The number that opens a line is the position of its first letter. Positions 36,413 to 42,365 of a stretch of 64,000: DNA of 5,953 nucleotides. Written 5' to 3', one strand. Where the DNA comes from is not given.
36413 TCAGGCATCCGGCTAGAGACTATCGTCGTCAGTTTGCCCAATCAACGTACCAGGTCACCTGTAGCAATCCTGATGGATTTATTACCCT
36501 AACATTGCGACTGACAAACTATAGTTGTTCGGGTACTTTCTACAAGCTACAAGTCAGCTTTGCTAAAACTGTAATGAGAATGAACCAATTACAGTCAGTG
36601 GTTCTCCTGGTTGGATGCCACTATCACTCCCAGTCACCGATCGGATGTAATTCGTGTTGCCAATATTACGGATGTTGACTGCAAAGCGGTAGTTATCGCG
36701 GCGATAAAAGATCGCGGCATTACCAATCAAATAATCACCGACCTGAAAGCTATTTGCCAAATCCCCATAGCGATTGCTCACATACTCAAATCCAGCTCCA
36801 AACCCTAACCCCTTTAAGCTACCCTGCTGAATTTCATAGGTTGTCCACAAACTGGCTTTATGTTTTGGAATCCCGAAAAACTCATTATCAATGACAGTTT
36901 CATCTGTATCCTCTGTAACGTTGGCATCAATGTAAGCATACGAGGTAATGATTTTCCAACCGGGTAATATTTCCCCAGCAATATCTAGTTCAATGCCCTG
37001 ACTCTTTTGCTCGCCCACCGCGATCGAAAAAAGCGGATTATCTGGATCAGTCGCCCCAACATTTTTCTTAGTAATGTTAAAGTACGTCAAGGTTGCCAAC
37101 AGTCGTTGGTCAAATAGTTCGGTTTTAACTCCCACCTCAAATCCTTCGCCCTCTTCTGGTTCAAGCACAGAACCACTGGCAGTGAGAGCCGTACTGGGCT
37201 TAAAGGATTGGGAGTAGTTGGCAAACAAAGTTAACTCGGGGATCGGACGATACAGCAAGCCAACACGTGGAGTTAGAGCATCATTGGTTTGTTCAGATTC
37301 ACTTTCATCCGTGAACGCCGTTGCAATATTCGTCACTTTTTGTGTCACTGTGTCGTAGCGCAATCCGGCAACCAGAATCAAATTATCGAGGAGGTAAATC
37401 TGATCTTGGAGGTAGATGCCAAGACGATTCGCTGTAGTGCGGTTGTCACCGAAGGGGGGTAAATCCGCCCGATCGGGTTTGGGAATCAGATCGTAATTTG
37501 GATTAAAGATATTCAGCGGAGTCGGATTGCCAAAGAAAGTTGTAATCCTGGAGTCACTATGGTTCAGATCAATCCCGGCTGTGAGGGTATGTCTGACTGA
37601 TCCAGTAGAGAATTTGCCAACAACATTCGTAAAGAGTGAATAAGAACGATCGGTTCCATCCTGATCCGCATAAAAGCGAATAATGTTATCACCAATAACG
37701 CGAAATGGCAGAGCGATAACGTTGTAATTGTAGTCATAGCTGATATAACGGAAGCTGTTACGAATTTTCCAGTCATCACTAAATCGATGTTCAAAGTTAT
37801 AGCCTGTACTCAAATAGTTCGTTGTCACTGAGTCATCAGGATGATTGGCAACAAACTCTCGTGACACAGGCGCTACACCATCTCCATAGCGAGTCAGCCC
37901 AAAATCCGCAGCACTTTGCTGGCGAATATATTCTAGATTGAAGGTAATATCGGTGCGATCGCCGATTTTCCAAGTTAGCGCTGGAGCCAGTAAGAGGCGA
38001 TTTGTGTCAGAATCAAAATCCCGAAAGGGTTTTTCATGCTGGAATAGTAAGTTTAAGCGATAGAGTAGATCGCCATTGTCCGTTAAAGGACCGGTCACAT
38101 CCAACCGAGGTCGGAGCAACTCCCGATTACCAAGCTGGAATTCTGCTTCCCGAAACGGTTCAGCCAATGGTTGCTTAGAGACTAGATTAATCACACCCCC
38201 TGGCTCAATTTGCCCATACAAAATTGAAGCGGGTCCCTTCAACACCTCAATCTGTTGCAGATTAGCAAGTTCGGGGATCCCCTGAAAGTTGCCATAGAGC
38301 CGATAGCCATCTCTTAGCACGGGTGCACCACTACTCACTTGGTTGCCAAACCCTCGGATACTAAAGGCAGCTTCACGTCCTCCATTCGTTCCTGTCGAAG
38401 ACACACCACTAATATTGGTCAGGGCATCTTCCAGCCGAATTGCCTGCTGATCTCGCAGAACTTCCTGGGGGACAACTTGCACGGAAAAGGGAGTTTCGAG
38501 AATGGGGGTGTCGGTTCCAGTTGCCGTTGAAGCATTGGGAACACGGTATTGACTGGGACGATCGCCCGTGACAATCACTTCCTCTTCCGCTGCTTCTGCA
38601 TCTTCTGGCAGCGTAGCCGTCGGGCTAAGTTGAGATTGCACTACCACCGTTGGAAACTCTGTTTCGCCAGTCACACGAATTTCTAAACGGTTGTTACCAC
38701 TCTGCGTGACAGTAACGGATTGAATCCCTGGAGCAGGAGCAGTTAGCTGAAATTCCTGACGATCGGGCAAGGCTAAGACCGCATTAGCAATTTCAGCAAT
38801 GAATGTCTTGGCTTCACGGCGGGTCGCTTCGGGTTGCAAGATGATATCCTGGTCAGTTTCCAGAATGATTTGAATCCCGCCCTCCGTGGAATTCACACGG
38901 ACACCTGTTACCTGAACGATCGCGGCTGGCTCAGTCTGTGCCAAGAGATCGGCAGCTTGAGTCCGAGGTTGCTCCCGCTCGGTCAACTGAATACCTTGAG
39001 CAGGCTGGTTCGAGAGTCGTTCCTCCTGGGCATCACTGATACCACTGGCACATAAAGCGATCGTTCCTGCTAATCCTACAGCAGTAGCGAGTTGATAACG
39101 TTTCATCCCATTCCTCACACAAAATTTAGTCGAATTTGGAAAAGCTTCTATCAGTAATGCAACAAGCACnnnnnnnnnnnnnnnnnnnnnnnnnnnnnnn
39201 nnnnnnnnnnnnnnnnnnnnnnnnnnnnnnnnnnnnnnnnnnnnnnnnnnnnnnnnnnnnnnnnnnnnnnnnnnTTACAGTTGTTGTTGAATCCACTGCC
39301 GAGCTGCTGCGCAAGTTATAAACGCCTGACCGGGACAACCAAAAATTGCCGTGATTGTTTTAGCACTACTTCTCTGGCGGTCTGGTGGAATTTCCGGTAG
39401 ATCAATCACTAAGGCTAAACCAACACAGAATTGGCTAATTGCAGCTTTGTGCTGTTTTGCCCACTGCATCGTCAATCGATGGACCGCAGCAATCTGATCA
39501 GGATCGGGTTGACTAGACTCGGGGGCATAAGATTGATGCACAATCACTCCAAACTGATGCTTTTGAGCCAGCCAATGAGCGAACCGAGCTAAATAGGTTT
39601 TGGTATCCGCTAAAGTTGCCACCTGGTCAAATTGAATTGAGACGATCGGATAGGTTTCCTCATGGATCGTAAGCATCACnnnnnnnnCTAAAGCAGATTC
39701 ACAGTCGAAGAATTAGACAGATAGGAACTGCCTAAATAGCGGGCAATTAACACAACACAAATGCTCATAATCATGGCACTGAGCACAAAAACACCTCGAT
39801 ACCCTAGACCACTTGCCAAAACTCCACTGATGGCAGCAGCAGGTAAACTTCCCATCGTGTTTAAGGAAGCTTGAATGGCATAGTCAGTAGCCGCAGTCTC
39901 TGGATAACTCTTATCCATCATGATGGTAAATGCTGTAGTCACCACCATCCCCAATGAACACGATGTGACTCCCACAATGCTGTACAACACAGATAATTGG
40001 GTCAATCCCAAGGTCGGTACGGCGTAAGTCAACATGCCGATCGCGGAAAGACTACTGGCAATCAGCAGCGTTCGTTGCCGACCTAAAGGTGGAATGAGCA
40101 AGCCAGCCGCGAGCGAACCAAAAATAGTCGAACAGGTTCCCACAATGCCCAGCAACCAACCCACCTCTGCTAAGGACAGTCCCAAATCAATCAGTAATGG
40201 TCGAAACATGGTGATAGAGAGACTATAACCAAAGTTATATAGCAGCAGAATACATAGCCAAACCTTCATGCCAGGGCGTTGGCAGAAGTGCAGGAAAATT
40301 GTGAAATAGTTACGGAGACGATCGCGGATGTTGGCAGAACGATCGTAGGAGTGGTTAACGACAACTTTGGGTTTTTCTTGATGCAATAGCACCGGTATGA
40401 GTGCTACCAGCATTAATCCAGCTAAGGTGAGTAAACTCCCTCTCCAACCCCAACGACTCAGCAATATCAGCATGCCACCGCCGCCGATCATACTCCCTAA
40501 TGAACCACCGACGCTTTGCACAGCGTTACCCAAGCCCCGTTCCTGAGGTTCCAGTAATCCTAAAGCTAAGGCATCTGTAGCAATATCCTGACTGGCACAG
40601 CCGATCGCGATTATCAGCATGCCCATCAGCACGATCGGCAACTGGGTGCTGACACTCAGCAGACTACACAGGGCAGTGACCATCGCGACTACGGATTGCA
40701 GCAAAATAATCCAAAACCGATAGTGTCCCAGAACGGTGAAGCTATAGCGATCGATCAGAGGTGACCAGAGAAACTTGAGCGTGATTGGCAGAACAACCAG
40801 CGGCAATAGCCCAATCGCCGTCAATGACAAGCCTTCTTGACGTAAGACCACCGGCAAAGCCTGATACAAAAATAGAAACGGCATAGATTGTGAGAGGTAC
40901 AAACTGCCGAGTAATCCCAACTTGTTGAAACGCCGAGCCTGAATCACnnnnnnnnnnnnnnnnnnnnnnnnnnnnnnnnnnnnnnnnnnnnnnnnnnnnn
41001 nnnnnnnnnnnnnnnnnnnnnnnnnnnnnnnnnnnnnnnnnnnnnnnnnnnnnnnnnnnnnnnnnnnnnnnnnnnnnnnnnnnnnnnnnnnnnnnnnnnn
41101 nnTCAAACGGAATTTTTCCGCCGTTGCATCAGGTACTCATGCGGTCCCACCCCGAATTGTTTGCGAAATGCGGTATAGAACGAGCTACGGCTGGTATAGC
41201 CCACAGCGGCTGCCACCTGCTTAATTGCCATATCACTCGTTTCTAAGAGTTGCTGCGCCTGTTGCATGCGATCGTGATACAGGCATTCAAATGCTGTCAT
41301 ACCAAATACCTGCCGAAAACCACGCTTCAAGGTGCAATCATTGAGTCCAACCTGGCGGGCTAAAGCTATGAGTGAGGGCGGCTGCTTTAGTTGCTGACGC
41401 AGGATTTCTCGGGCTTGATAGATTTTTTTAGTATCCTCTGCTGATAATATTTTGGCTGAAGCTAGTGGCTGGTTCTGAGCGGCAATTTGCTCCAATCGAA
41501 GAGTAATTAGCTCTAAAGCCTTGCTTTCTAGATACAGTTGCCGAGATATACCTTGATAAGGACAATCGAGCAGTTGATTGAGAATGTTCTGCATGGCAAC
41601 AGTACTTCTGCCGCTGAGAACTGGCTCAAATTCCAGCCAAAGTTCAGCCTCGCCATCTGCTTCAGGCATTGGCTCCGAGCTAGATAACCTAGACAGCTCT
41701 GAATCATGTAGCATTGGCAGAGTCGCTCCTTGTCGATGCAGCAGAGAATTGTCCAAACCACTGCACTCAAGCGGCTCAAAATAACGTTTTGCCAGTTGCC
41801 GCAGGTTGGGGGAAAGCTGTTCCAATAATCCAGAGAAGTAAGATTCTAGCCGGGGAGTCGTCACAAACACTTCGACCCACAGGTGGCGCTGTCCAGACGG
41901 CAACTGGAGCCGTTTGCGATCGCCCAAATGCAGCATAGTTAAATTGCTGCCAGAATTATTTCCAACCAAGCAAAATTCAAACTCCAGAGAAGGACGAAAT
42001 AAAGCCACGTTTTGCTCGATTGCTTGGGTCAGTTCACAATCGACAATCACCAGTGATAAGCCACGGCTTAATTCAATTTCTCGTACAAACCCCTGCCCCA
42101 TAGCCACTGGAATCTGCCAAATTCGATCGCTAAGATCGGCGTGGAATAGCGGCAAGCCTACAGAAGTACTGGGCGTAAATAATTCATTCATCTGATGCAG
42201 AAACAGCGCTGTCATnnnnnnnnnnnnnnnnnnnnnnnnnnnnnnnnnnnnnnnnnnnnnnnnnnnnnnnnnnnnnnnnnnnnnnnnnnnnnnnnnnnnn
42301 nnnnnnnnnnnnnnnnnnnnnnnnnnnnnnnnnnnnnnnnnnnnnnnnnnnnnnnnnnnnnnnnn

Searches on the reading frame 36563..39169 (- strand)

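Call 7: search_protein_families(library=pfam, proteins=[window:36563-39169:-])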
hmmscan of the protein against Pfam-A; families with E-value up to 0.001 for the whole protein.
window:36563-39169:- (868 aa): 3 families
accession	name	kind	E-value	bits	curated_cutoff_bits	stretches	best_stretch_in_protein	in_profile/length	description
PF00593.30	TonB_dep_Rec_b-barrel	-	9.5e-71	240.4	27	1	400-836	2-436/436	TonB dependent receptor-like, beta-barrel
PF07715.20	Plug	-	1.5e-23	83.7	23.9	1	223-326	2-107/107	TonB-dependent Receptor Plug Domain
PF11741.13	AMIN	-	2.4e-10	40.8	20.5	1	90-180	2-90/101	AMIN domain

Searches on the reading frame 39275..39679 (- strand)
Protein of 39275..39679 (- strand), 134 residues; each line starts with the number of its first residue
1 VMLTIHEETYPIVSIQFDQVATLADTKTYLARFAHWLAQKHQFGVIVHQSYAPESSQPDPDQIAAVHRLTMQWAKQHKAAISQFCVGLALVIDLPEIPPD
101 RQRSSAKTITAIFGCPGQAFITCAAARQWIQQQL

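Call 7: search_protein_families(library=pfam, proteins=[window:39275-39679:-])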
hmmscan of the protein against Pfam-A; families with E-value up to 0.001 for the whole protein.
window:39275-39679:- (134 aa): 0 families

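Call 9: search_protein_families(library=ncbifam, proteins=[window:39275-39679:-], max_evalue=0.001)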
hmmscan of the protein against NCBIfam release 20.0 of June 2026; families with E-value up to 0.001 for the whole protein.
window:39275-39679:- (134 aa): 0 families

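Call 45: search_protein_families(library=pfam, proteins=[window:39275-39679:-], max_evalue=1)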
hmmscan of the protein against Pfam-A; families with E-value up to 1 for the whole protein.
window:39275-39679:- (134 aa): 0 families

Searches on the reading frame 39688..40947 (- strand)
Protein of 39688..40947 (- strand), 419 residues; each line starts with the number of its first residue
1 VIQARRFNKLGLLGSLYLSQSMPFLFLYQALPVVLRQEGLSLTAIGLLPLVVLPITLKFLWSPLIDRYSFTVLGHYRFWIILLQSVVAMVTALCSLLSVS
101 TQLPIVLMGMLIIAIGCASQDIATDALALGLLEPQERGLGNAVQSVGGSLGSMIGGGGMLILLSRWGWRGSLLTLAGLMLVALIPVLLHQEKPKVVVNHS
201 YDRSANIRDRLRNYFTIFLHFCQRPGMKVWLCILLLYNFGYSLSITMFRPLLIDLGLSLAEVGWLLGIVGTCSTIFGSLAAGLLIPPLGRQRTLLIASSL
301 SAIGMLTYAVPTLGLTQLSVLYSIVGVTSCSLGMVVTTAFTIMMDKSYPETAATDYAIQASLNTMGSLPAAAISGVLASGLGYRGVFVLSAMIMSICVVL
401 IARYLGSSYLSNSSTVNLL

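Call 7: search_protein_families(library=pfam, proteins=[window:39688-40947:-])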
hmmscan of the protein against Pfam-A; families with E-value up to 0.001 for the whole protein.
window:39688-40947:- (419 aa): 2 families
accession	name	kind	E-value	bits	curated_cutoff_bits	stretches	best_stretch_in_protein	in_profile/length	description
PF07690.21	MFS_1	-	6.3e-32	111.3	33.4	1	19-367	7-343/347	Major Facilitator Superfamily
PF13000.13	Acatn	-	5.1e-14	52.2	23.7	2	12-94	4-88/546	Acetyl-coenzyme A transporter 1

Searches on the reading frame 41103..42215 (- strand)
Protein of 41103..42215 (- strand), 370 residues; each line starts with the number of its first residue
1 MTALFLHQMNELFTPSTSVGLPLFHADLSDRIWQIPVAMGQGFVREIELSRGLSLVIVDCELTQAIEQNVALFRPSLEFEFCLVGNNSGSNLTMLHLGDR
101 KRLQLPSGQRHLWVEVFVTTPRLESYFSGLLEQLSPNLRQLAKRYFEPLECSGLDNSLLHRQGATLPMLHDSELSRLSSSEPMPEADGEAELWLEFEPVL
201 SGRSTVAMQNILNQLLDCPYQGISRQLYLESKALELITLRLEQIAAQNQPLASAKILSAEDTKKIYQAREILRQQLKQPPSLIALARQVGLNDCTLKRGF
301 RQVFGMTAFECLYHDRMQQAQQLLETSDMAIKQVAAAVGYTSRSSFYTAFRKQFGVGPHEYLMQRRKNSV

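Call 7: search_protein_families(library=pfam, proteins=[window:41103-42215:-])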
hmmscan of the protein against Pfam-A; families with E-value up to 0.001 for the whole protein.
window:41103-42215:- (370 aa): 2 families
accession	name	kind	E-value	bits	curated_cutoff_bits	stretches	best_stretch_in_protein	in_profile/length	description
PF12833.13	HTH_18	-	5e-21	75.2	33.6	1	285-362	1-78/80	Helix-turn-helix domain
PF00165.29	HTH_AraC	-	6.8e-16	58.4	26.6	1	324-362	1-41/42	Bacterial regulatory helix-turn-helix proteins, AraC family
